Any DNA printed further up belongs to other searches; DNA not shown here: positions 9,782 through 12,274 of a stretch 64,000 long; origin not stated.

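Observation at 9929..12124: GNAT - DHH/DHHA1 - GNAT tri-domain fusion protein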

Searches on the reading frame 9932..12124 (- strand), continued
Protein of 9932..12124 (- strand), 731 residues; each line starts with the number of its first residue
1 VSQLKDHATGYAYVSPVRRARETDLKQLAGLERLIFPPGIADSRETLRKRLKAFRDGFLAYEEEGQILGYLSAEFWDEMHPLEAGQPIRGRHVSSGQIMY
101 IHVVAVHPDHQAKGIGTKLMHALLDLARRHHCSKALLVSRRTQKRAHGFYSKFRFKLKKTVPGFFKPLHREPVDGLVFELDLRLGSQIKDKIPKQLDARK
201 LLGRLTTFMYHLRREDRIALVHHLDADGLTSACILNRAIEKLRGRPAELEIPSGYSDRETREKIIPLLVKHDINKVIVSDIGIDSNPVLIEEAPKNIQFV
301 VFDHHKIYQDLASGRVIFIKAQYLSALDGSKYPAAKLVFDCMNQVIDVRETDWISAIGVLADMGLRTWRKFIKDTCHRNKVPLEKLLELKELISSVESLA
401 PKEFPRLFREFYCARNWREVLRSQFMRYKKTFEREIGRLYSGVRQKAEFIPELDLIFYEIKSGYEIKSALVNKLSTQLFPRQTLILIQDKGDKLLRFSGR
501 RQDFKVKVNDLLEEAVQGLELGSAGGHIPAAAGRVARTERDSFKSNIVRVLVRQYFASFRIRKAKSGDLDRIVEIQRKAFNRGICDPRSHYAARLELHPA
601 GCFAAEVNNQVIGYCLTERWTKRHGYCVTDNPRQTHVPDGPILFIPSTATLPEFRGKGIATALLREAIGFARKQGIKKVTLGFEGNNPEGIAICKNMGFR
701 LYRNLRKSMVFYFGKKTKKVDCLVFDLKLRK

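Call 20: search_protein_families(library=pfam, proteins=[P0122, P0154, P0142, P0239, P0240, P0107], max_evalue=0.01)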
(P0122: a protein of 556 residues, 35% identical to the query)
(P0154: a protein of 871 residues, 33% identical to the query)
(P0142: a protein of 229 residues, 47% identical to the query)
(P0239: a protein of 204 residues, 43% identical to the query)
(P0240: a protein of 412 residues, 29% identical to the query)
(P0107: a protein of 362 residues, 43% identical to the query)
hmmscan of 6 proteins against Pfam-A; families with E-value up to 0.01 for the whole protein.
P0122 (556 aa): 9 families
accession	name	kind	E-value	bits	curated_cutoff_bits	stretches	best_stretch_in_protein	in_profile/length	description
PF08241.18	Methyltransf_11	-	5.1e-17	62.7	21.2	1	53-137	1-89/95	Methyltransferase domain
PF13649.12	Methyltransf_25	-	4.9e-14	53.2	27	1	53-136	2-94/97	Methyltransferase domain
PF13847.12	Methyltransf_31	-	1.6e-13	51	27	1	48-162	3-127/145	Methyltransferase domain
PF01368.27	DHH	-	3.4e-09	37.5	28.1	1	211-342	1-107/125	DHH family, N-terminal domain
PF08242.18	Methyltransf_12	-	5.3e-08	33.9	30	1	53-134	1-91/98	Methyltransferase domain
PF13489.12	Methyltransf_23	-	5.2e-07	30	27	1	46-126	20-99/164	Methyltransferase domain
PF02272.25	DHHA1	-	9.8e-07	29.6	25.9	1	479-551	28-99/102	DHHA1 domain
PF01209.24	Ubie_methyltran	-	6.2e-05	22.9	20.1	1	14-147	13-155/233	ubiE/COQ5 methyltransferase family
PF07021.18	MetW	-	0.0015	18.7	21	1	50-138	15-105/193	Methionine biosynthesis protein MetW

P0154 (871 aa): 7 families
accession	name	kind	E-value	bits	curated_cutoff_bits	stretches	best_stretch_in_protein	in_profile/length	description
PF00990.26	GGDEF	-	3.2e-39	134.7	23.8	1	696-854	1-160/161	Diguanylate cyclase, GGDEF domain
PF10114.15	PocR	-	2e-11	44.3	23.9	1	384-518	7-148/162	Sensory domain found in PocR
PF01368.27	DHH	-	2.1e-09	38.2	28.1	1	28-154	3-103/125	DHH family, N-terminal domain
PF02272.25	DHHA1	-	5.2e-09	36.9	25.9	1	287-367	21-100/102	DHHA1 domain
PF01590.32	GAF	-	8.7e-09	36.5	22.4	1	557-683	2-133/133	GAF domain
PF13185.12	GAF_2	-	1.5e-08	35.4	28.6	1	556-683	3-135/136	GAF domain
PF13492.12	GAF_3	-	7.1e-06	26.9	27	1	557-683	2-127/129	GAF domain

P0142 (229 aa): 5 families
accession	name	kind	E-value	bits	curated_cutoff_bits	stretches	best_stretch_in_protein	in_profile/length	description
PF00583.31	Acetyltransf_1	-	3e-15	57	20.7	1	31-144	2-100/116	Acetyltransferase (GNAT) family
PF13508.13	Acetyltransf_7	-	8.9e-12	45.7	27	1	61-167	3-83/84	Acetyltransferase (GNAT) domain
PF13673.13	Acetyltransf_10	-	1.6e-08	35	23.6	1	57-169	11-110/128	Acetyltransferase (GNAT) domain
PF13527.13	Acetyltransf_9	-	3.8e-08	33.8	25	1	22-144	2-113/127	Acetyltransferase (GNAT) domain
PF14542.12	Acetyltransf_CG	-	0.00028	21.4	30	1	99-136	20-57/80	GCN5-related N-acetyl-transferase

P0239 (204 aa): 4 families
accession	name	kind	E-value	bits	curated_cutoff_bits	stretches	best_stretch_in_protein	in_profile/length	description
PF00583.31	Acetyltransf_1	-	1.3e-16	61.4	20.7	1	36-151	14-116/116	Acetyltransferase (GNAT) family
PF13508.13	Acetyltransf_7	-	9.6e-13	48.8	27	1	53-152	4-83/84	Acetyltransferase (GNAT) domain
PF13673.13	Acetyltransf_10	-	1e-08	35.6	23.6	1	40-154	19-110/128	Acetyltransferase (GNAT) domain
PF13527.13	Acetyltransf_9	-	0.00098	19.6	25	0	13-152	2-125/127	Acetyltransferase (GNAT) domain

P0240 (412 aa): 2 families
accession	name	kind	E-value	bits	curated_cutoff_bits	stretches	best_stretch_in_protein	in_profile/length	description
PF01368.27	DHH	-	1.3e-09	38.8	28.1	1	71-195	2-102/125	DHH family, N-terminal domain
PF02272.25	DHHA1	-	2e-07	31.9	25.9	1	336-404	28-96/102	DHHA1 domain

P0107 (362 aa): 2 families
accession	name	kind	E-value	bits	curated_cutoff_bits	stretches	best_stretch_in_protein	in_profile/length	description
PF01368.27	DHH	-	3.6e-09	37.4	28.1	1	27-146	8-101/125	DHH family, N-terminal domain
PF02272.25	DHHA1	-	7.2e-07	30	25.9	1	286-357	30-101/102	DHHA1 domain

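Call 27: find_encoding_contigs(protein=P0239, flank=5000, max_places=3)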
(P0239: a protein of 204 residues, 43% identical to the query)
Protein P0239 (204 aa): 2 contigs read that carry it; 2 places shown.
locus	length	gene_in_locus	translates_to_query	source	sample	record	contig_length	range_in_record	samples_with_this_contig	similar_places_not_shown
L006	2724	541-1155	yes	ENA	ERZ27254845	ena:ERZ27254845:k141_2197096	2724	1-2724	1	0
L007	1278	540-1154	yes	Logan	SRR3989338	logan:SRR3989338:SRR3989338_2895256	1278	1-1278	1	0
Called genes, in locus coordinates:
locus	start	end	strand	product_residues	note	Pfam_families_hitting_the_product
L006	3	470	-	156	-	?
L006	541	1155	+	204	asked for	PF00583:Acetyltransf_1, PF13673:Acetyltransf_10, PF13508:Acetyltransf_7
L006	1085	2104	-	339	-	PF02445:NadA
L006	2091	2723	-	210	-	?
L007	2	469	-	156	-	?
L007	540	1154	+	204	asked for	PF00583:Acetyltransf_1, PF13673:Acetyltransf_10, PF13508:Acetyltransf_7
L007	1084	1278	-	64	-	?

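Call 46: predict_structure(alignment_id=A2)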
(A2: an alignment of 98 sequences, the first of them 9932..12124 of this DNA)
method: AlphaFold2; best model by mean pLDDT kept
length: 731 residues; sequences in the alignment: 98
mean_pLDDT: 76.5   pTM: 0.66
mean pLDDT of the five models: 76.5, 73.7, 73.0, 72.9, 72.2
residues with pLDDT >= 90: 331; 70-90: 116; 50-70: 171; < 50: 113
segments of 3 or more residues with pLDDT < 50: 1-15, 76-96, 104-109, 189-194, 582-585, 594-600, 619-659, 708-717
pLDDT, mean of each block of 10 residues (from residue 1): 27 51 81 58 65 65 72 50 35 44 49 58 66 70 62 76 59 74 58 64 97 98 98 99 98 92 98 98 95 98 94 97 90 97 98 98 96 98 98 98 98 98 97 98 96 92 97 97 98 97 92 96 91 97 94 76 73 63 49 49 65 55 29 31 42 46 65 69 65 76 59 46 71 53
secondary structure, 60 per line:
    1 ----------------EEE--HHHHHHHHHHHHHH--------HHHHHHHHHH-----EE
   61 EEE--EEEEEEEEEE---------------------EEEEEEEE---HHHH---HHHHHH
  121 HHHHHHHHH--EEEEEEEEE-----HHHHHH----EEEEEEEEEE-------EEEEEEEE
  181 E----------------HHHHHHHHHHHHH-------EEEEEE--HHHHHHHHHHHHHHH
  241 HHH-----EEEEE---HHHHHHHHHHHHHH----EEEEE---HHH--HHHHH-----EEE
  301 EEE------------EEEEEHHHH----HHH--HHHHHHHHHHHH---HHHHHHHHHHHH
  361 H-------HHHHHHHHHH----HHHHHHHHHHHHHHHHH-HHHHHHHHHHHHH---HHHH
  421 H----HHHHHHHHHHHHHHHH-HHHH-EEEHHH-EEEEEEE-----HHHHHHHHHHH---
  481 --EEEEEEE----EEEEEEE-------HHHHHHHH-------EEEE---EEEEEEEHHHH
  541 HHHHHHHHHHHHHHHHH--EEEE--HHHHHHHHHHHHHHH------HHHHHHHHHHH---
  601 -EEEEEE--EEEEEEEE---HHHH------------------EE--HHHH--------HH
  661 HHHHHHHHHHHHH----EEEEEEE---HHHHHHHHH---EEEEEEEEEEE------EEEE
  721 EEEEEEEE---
elements in order (helices of 4 or more, strands of 3 or more residues): E17-19 H22-35 H44-53 E59-63 E66-75 E97-104 H108-111 H115-129 E132-140 H146-151 E156-165 E173-181 H198-210 E218-223 H226-243 E249-253 H257-270 E275-279 H288-292 E298-303 E316-320 H321-324 H334-345 H349-361 H369-378 H383-399 H401-413 H417-421 H426-441 H443-446 E448-450 E455-461 H467-477 E483-489 E494-500 H508-515 E523-526 E530-536 H537-557 E560-563 H566-580 H587-597 E602-607 E610-617 H621-624 H647-650 H659-673 E678-684 H688-696 E700-710 E717-728

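Call 48: fold_search(model_id=the predicted structure, library=pdb)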
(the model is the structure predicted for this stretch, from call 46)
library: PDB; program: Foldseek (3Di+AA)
matches with E <= 10: 1576; with E <= 0.001: 361
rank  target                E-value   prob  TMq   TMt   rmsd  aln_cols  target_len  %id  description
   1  7bih_B                1.1e-16  1.00  0.39  0.61   7.2       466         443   14  Crystal structure of RecJ-Cdc45 from Methanothermobacter Thermoautotrophicus in the closed state. (released 2022-07-27)
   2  7bhi_A                1.2e-16  1.00  0.37  0.58   7.8       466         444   15  Crystal structure of RecJ-Cdc45 from Methanothermobacter Thermoautotrophicus (released 2022-07-20)
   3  5x4j                  1.7e-16  1.00  0.38  0.56   7.6       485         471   14  The crystal structure of Pyrococcus furiosus RecJ (Zn-soaking) (released 2018-02-14)
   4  5x4h                  2.3e-16  1.00  0.39  0.58   6.9       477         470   14  The crystal structure of Pyrococcus furiosus RecJ (wild-type) (released 2018-02-14)
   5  7bhi_B                3.1e-16  1.00  0.36  0.57   7.8       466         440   15  Crystal structure of RecJ-Cdc45 from Methanothermobacter Thermoautotrophicus (released 2022-07-20)
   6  5x4i                  3.3e-16  1.00  0.38  0.57   7.5       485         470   14  Pyrococcus furiosus RecJ (D83A, Mn-soaking) (released 2018-02-14)
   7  7bih_A                3.5e-16  1.00  0.39  0.61   7.3       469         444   14  Crystal structure of RecJ-Cdc45 from Methanothermobacter Thermoautotrophicus in the closed state. (released 2022-07-27)
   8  5ght                  4.3e-16  1.00  0.22  0.32  15.4       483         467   13  DNA replication protein (released 2016-10-12)
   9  8a8k_A                5.3e-16  1.00  0.39  0.85   3.3       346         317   17  PAP phosphatase from Methanothermococcus thermolithotrophicus refined to 3.1 A (released 2023-04-26)
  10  7ykv_A                1.2e-15  1.00  0.39  0.63   5.5       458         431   14  The structure of archaeal nuclease RecJ2 from Methanocaldococcus jannaschii (released 2023-07-26)
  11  8a8k_B                1.4e-15  1.00  0.39  0.85   3.1       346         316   16  PAP phosphatase from Methanothermococcus thermolithotrophicus refined to 3.1 A (released 2023-04-26)
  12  7bjq_A                2.5e-15  1.00  0.37  0.57   7.0       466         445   14  Crystal structure of RecJCdc45 from Methanothermobacter thermoautotroficus in complex with ssDNA (released 2022-07-27)
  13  7e15_A                2.8e-15  1.00  0.27  0.39  12.2       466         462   15  Protein ternary complex working for DNA replication initiation (released 2021-10-06)
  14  7ykv_B                3.1e-15  1.00  0.35  0.55   9.1       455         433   13  The structure of archaeal nuclease RecJ2 from Methanocaldococcus jannaschii (released 2023-07-26)
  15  7e15_D                3.1e-15  1.00  0.29  0.42  11.2       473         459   15  Protein ternary complex working for DNA replication initiation (released 2021-10-06)
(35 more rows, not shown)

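Call 64: find_encoding_contigs(protein=P0142, flank=3000, max_places=3)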
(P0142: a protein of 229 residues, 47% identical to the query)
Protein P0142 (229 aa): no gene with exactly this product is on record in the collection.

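Call 65: find_encoding_contigs(protein=P0001, flank=4000, max_places=8)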
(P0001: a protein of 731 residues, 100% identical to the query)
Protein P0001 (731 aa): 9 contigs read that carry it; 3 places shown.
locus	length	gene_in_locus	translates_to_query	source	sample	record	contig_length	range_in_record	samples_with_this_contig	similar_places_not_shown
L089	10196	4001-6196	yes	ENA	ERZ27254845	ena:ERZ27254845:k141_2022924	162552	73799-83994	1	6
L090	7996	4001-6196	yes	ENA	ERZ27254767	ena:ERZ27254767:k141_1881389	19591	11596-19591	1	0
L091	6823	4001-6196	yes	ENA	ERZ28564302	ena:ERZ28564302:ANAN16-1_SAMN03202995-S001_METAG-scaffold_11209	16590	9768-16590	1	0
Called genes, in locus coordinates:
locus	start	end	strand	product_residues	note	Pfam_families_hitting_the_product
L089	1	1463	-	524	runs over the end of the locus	PF19289:PmbA_TldD_3rd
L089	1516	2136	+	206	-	-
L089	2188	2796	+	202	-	-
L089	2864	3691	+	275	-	-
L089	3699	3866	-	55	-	-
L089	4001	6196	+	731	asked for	PF13527:Acetyltransf_9 (faint), PF00583:Acetyltransf_1, PF13302:Acetyltransf_3 (faint), PF13673:Acetyltransf_10, PF13508:Acetyltransf_7, PF01368:DHH, PF00583:Acetyltransf_1, PF13508:Acetyltransf_7, +2 more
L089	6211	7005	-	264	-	PF01965:DJ-1_PfpI (weak), PF13507:GATase_5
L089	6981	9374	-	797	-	PF18072:FGAR-AT_linker, PF00586:AIRS, PF02769:AIRS_C, PF22689:FGAR-AT_PurM_N-like (weak), PF00586:AIRS, PF02769:AIRS_C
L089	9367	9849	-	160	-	PF02700:PurS (faint)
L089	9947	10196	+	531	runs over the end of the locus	PF13230:GATase_4 (weak), PF13522:GATase_6, PF13537:GATase_7, PF00156:Pribosyltran (faint)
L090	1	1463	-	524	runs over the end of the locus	PF19289:PmbA_TldD_3rd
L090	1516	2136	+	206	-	-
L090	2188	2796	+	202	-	-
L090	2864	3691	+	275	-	-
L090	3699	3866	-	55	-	-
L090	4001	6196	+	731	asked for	PF13527:Acetyltransf_9 (faint), PF00583:Acetyltransf_1, PF13302:Acetyltransf_3 (faint), PF13673:Acetyltransf_10, PF13508:Acetyltransf_7, PF01368:DHH, PF00583:Acetyltransf_1, PF13508:Acetyltransf_7, +2 more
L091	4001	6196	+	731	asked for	PF13527:Acetyltransf_9 (faint), PF00583:Acetyltransf_1, PF13302:Acetyltransf_3 (faint), PF13673:Acetyltransf_10, PF13508:Acetyltransf_7, PF01368:DHH, PF00583:Acetyltransf_1, PF13508:Acetyltransf_7, +2 more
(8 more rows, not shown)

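Call 85: search_protein_families(library=padloc, proteins=[window:9932-12124:-], max_evalue=0.01)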
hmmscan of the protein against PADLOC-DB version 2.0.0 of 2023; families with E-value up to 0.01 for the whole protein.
window:9932-12124:- (731 aa): 0 families
